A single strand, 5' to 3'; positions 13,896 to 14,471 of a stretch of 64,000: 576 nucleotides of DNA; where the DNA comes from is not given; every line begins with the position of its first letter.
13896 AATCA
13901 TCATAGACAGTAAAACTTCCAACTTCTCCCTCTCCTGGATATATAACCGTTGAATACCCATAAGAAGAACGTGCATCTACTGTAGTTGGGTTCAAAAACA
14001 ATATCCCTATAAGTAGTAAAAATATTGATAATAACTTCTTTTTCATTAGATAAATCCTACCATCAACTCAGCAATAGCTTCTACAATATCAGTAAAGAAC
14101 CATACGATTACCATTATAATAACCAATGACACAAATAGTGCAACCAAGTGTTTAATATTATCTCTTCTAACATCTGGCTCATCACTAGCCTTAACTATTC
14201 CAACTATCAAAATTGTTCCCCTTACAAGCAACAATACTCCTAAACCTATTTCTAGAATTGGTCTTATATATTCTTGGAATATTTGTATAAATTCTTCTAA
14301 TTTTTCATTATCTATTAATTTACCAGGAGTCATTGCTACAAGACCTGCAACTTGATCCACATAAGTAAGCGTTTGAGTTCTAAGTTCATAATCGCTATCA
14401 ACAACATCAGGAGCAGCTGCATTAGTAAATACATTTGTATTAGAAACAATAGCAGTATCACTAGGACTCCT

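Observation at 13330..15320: Two tandem secreted proteins whose C-termini form a shared VirB2/TrbC-like hairpin fused to large ectodomains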

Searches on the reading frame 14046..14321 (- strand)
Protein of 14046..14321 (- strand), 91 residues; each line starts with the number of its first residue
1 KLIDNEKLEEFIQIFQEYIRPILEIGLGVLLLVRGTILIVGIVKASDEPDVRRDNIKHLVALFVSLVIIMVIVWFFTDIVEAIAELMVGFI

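Call 22: search_protein_families(library=pfam, proteins=[window:14046-14321:-], max_evalue=10)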
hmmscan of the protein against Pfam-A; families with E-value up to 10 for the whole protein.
window:14046-14321:- (91 aa): 1 family
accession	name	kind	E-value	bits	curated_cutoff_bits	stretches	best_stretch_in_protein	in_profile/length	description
PF18895.5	T4SS_pilin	-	0.0003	21.2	26.6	1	6-77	3-68/71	Type IV secretion system pilin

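Call 25: search_protein_representatives(alignment_id=A1)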
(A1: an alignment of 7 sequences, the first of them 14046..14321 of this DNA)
Query: 7 sequences, 85 profile positions. Proteins with E-value up to 0.001 (for the whole library): 154; up to 1e-10: 91; up to 1e-30: 1. The best 150 are listed.
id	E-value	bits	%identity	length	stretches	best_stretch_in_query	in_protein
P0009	1.3e-32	127.4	-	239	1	1-85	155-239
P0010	3.7e-27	110.0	-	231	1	5-85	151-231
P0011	3.0e-25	103.9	-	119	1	8-83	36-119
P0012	3.6e-24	100.4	-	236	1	7-84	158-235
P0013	3.9e-24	100.3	-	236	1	14-85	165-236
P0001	3.9e-24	100.3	-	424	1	5-84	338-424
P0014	7.4e-24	99.4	-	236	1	7-85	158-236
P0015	7.7e-24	99.3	-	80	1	8-85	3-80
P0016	1.3e-22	95.4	-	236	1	7-85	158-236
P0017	1.8e-22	95.0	-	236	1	8-84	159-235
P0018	9.4e-22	92.6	-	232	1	7-85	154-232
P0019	1.1e-21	92.4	-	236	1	6-84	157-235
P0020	2.0e-21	91.6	-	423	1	8-83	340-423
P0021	8.5e-21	89.6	-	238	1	3-85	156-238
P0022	4.0e-20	87.4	-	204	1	6-85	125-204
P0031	4.8e-18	80.8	-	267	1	4-85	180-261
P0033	1.4e-17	79.3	-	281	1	6-85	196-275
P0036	7.3e-17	77.0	-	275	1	9-85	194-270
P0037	1.4e-16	76.1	-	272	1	8-85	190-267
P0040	1.3e-15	72.9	-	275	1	7-80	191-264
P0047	5.7e-15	70.9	-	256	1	9-84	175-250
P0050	2.1e-14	69.1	-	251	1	8-84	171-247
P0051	3.0e-14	68.6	-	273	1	8-84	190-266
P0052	3.1e-14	68.5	-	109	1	8-84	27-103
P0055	5.9e-14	67.6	-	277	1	8-84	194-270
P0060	1.7e-13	66.2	-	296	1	7-84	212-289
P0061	2.1e-13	65.9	-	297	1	4-84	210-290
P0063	2.4e-13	65.7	-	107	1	8-84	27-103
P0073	1.4e-12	63.3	-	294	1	8-84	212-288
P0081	1.2e-11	60.3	-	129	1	16-84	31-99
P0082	1.3e-11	60.1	-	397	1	15-84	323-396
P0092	2.5e-11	59.2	-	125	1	16-85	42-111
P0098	6.2e-11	58.0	-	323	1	5-69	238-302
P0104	1.2e-09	53.9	-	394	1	14-84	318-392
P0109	1.8e-09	53.3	-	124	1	18-82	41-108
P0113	4.2e-09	52.1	-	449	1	14-79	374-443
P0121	7.9e-08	48.0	-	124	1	9-80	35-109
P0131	2.1e-07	46.6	-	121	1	11-84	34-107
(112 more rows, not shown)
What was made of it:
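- A tail profile searched against 1.84 billion representatives finds 154 clusters, always with the module at the C-terminus (call 25).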

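Call 35: find_encoding_contigs(protein=P0036, flank=10000, max_places=3)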
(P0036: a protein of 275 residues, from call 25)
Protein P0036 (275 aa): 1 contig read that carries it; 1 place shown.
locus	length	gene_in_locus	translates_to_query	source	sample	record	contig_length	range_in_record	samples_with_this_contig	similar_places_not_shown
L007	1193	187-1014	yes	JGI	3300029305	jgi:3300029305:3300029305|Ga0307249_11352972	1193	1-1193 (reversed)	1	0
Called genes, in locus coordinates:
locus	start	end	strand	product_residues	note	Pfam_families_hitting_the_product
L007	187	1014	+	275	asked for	-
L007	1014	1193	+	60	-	?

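Call 38: search_solved_structures(query=A5, max_evalue=10, show_alignments=3)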
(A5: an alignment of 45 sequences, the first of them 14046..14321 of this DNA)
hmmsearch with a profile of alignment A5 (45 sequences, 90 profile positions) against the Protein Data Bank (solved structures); distinct sequences matched with E-value up to 10: 19.
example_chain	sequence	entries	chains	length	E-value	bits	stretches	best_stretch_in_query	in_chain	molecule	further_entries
9n8y_A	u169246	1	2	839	0.13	15.1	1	25-79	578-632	Metabotropic glutamate receptor 8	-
9n8z_A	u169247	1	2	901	0.15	14.9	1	25-79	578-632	Metabotropic glutamate receptor 8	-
9mb9_D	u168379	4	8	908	0.15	14.9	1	25-79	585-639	Metabotropic glutamate receptor 8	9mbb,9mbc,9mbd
9mba_D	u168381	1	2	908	0.15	14.9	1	25-79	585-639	Metabotropic glutamate receptor 8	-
8z4v_C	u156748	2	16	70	0.19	14.6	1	15-38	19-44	Light-harvesting protein B-800/850 alpha chain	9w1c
8fbj_A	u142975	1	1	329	0.26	14.1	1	34-65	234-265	KWOCA_60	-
7vgh_B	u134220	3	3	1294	0.31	13.9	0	44-83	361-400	Phospholipid-transporting ATPase IC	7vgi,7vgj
7ood_r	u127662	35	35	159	0.42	13.4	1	45-65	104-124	50S ribosomal protein L22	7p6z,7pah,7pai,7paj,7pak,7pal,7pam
22jz_A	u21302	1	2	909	0.43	13.4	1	25-79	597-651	Isoform 4 of Metabotropic glutamate receptor 7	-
25tv_A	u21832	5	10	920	0.43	13.4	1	25-79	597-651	Metabotropic glutamate receptor 7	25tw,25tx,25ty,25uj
9y2f_A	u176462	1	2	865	0.44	13.4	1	25-79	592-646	Metabotropic glutamate receptor 7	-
7epc_A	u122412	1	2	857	0.44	13.4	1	25-79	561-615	Isoform 3 of Metabotropic glutamate receptor 7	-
9omo_A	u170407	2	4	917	0.47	13.3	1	25-79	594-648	Metabotropic glutamate receptor 7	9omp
7epd_B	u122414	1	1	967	0.52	13.2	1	25-79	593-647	Isoform 3 of Metabotropic glutamate receptor 7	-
6b87_A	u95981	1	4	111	0.62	12.9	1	3-40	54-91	TMHC2_E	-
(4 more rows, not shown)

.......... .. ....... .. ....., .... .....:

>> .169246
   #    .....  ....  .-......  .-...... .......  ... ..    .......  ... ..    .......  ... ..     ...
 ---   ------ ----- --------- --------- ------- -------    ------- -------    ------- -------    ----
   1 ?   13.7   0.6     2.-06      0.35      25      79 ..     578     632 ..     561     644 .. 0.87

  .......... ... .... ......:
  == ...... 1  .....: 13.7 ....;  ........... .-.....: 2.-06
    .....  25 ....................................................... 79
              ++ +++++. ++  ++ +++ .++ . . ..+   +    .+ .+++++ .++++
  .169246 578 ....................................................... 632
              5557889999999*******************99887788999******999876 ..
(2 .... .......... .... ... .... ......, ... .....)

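Call 41: find_related_loci(query=A6, collection=genome_contigs, flank=10000)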
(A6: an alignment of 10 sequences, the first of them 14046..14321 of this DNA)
Query A6 (91 aa) in genome_contigs; peptide patterns used: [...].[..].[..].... (x = any residue, [..] = any of these).
20 stretches matched a pattern; 2 encode a relative of the query (tblastn E <= 1e-3); 2 distinct loci.
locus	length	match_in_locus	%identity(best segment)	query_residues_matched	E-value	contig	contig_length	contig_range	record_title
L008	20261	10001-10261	53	3-89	1e-31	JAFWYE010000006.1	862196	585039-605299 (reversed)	MAG: Bacilli bacterium isolate RGIG6178 Sheep_Rectum-1__c1181, whole genome shotgun sequence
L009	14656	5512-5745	37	6-83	4e-16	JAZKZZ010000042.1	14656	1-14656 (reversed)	MAG: Bacilli bacterium isolate T1900045082_TC20190076.MAGScoT_cleanbin_000019 SGB_4666_k141_1509566, whole genome shotgu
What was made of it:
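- Tried and rejected: With a narrower one it returned only 2 loci (call 41).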

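Call 51: find_encoding_contigs(protein=P0109, flank=10000, max_places=2)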
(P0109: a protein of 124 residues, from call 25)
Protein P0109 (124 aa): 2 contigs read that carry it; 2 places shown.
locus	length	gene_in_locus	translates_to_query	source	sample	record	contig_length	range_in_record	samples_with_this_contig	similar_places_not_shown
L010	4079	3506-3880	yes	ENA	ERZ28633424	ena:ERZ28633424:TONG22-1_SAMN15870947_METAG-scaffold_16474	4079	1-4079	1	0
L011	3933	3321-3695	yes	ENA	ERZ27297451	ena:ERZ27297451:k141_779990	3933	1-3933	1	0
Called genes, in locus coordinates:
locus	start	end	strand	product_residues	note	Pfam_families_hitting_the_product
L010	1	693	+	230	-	?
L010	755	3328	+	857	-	PF09586:YfhO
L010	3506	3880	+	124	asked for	PF18895:T4SS_pilin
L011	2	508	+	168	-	?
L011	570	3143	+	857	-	PF09586:YfhO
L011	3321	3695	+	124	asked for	PF18895:T4SS_pilin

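Call 52: find_encoding_contigs(protein=P0060, flank=10000, max_places=2)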
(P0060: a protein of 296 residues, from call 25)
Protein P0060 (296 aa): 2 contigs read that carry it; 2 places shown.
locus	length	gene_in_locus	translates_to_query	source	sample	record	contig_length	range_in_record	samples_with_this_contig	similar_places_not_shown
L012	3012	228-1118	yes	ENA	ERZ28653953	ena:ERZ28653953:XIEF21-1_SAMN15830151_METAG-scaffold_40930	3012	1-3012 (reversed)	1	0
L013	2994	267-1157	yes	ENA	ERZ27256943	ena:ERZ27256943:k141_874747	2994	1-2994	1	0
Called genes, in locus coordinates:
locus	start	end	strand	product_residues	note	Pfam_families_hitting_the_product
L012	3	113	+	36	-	?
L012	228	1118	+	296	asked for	PF18895:T4SS_pilin (weak)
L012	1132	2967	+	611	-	-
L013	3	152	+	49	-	?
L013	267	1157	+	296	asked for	PF18895:T4SS_pilin (weak)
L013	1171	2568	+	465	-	-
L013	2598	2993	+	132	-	?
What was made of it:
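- Tried and rejected: Several context look-ups landed on short contigs (calls 35, 51, 52).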

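Call 53: search_protein_families(library=ncbifam, proteins=[L012:1132-2967:+, L013:1171-2568:+, L013:2598-2993:+, P0060, P0109, L010:1-693:+], max_evalue=0.01)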
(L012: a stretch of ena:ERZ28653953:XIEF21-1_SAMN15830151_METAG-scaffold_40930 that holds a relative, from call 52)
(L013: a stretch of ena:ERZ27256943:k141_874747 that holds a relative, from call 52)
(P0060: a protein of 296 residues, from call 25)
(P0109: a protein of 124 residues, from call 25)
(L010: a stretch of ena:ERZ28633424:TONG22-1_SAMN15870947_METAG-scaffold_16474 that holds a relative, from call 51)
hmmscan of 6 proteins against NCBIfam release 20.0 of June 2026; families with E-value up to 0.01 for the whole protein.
L012:1132-2967:+ (611 aa): 0 families

L013:1171-2568:+ (465 aa): 0 families

L013:2598-2993:+ (132 aa): 0 families

P0060 (296 aa): 1 family
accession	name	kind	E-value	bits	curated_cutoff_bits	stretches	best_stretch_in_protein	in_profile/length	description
NF045849.1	ICE_MMCAP2_0565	equivalog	4.8e-08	32.6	40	1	214-289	6-80/80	Mbov_0395 family pilin-like conjugal transfer protein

P0109 (124 aa): 1 family
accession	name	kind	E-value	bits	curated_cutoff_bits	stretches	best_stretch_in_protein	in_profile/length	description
NF045849.1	ICE_MMCAP2_0565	equivalog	3.7e-13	49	40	1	32-108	2-78/80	Mbov_0395 family pilin-like conjugal transfer protein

L010:1-693:+ (230 aa): 1 family
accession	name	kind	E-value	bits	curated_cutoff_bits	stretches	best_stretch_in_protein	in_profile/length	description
TIGR02836.1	spore_IV_A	equivalog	9.9e-61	206.1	459.9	1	2-229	264-491/492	stage IV sporulation protein A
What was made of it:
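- On NCBIfam NF045849 (Mbov_0395 family pilin-like conjugal transfer protein): The stand-alone relative P0109 meets the cut-off at 49 bits (call 53).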

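Call 62: list_cluster_members(proteins=[P0121, P0131, P0092, P0081, P0052, P0063, P0061, P0073, P0098, P0047])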
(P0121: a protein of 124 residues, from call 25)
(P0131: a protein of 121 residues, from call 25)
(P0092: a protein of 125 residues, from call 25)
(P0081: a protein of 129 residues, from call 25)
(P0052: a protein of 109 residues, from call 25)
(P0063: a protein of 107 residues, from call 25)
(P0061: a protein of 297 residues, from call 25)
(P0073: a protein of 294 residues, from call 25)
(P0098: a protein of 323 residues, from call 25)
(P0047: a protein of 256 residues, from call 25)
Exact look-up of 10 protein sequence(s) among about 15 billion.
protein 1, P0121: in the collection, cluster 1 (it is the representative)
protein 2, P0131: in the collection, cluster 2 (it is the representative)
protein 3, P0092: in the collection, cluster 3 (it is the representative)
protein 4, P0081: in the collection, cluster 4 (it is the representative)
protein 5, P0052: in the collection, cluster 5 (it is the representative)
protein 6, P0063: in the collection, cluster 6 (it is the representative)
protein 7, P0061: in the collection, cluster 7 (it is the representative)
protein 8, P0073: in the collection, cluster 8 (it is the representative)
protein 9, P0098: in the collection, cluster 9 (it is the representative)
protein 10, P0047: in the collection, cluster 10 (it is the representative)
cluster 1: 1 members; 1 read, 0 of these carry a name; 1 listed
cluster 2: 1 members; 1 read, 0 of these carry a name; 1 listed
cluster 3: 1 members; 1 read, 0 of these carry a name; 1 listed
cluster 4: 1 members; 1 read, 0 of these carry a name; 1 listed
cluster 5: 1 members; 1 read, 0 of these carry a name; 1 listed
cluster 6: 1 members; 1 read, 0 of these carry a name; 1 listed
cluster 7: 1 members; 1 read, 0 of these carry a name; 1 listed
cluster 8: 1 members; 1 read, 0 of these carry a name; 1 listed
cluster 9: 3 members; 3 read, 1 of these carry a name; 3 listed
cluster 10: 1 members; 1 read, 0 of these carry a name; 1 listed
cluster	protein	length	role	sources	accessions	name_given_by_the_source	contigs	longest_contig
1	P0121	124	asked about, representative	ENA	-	-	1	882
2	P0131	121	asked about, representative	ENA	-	-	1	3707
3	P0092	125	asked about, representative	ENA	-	-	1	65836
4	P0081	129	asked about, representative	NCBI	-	-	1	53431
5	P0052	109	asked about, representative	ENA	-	-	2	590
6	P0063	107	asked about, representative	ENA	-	-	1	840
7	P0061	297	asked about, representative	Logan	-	-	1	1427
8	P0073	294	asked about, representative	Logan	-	-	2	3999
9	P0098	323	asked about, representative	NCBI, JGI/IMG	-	transposase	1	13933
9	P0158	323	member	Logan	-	-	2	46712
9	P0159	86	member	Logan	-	-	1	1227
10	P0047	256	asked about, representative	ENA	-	-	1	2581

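Call 63: find_encoding_contigs(protein=P0092, flank=10000, max_places=1)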
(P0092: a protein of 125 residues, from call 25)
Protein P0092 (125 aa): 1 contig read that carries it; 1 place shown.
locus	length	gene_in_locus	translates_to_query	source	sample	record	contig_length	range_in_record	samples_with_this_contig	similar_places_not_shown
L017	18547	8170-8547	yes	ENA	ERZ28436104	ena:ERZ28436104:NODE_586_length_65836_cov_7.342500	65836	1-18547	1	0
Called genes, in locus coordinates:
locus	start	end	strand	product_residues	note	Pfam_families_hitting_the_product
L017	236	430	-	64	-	PF13370:Fer4_13, PF13459:Fer4_15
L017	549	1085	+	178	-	-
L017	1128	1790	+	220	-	PF02224:Cytidylate_kin, PF13189:Cytidylate_kin2, PF13238:AAA_18 (faint), PF13207:AAA_17 (weak)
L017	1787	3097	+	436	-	PF00350:Dynamin_N (faint), PF01926:MMR_HSR1, PF02421:FeoB_N, PF03193:RsgA_GTPase (faint), PF00009:GTP_EFTU, PF01926:MMR_HSR1, PF02421:FeoB_N, PF14714:KH_dom-like, +2 more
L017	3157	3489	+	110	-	PF14018:DUF4234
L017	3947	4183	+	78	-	PF14069:SpoVIF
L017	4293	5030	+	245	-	-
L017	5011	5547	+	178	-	-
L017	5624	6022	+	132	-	-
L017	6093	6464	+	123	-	-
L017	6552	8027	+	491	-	PF09547:SpoIVA_ATPase, PF20438:SpoIVA_middle, PF20439:SpoIVA_C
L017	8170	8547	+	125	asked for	PF18895:T4SS_pilin (weak)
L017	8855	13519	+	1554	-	-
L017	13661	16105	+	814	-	PF26593:TraC-like (weak), PF12846:AAA_10, PF19044:P-loop_TraG, PF01935:DUF87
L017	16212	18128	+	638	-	-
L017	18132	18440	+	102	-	-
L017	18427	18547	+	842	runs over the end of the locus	PF12846:AAA_10, PF19044:P-loop_TraG, PF01935:DUF87 (weak), PF19044:P-loop_TraG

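Call 64: find_encoding_contigs(protein=P0081, flank=10000, max_places=1)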
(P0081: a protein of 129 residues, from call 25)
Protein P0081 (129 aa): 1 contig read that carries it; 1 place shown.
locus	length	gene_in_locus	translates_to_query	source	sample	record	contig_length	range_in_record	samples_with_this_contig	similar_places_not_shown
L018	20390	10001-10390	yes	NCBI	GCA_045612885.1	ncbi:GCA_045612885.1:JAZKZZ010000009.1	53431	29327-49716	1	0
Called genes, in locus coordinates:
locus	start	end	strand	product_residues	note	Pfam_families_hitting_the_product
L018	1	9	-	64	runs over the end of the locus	PF13370:Fer4_13, PF13459:Fer4_15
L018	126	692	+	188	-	-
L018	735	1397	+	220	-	PF02224:Cytidylate_kin, PF13189:Cytidylate_kin2, PF13238:AAA_18 (faint), PF13207:AAA_17 (weak)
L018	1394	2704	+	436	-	PF00005:ABC_tran (faint), PF00350:Dynamin_N (faint), PF01926:MMR_HSR1, PF02421:FeoB_N, PF00009:GTP_EFTU, PF01926:MMR_HSR1, PF02421:FeoB_N, PF14714:KH_dom-like, +3 more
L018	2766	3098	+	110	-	PF14018:DUF4234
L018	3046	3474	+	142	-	PF10825:DUF2752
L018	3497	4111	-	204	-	PF03703:bPH_2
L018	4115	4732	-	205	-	PF03703:bPH_2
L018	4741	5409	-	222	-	PF03703:bPH_2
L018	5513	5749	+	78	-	PF14069:SpoVIF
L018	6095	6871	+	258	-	-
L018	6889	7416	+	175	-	PF14317:YcxB (faint)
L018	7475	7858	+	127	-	-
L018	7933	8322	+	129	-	-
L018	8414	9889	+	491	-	PF09547:SpoIVA_ATPase, PF20438:SpoIVA_middle, PF20439:SpoIVA_C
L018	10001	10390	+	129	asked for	PF18895:T4SS_pilin (weak)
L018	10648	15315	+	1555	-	-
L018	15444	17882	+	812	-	PF26593:TraC-like (faint), PF12846:AAA_10 (weak), PF19044:P-loop_TraG, PF01935:DUF87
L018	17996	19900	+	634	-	-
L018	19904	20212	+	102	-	-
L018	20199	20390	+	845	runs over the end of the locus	PF01935:DUF87, PF12846:AAA_10, PF19044:P-loop_TraG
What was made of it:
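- Stand-alone forms of pilin-like size (about 100-130 aa) exist in the same loci (calls 63, 64). In relatives the stand-alone form, not A or B, heads the T4SS locus (calls 63, 64).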

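Call 69: list_cluster_members(proteins=[P0031, P0033, P0037, P0040, P0051, P0055, P0082, P0104, P0113, P0050])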
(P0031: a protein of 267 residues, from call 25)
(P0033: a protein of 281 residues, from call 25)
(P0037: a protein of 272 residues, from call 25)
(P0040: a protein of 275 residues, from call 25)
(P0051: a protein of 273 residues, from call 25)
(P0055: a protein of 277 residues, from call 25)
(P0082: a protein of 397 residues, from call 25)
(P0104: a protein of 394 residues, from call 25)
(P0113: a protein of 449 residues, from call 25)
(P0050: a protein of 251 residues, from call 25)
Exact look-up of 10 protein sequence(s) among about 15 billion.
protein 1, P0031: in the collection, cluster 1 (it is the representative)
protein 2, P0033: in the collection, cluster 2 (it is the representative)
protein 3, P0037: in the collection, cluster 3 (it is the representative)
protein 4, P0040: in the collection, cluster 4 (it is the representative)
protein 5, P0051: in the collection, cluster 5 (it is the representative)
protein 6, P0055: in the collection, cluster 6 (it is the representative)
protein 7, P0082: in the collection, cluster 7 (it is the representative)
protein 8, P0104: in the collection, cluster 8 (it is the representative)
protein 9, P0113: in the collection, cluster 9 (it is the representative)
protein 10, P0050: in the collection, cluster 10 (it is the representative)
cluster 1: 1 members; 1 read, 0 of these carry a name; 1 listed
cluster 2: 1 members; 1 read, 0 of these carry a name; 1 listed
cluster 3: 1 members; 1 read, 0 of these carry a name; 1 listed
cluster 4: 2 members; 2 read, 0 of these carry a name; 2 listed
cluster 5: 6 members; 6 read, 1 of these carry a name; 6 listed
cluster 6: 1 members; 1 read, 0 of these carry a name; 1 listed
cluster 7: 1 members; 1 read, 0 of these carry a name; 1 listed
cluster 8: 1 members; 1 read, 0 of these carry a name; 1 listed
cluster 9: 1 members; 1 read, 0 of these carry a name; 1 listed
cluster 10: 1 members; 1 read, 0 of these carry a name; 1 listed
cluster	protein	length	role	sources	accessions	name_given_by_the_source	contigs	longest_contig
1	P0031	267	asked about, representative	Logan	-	-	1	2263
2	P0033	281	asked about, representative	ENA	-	-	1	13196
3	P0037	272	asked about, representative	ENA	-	-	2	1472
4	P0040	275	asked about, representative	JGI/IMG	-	-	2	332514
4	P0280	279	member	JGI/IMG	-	-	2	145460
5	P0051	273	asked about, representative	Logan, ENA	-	-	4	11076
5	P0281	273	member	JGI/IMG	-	hypothetical protein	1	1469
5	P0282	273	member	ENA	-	-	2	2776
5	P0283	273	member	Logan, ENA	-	-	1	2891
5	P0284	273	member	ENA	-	-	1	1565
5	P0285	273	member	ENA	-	-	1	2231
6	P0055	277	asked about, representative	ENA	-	-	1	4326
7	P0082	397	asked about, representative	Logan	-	-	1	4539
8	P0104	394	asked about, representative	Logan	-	-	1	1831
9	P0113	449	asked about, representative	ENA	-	-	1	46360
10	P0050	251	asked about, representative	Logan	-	-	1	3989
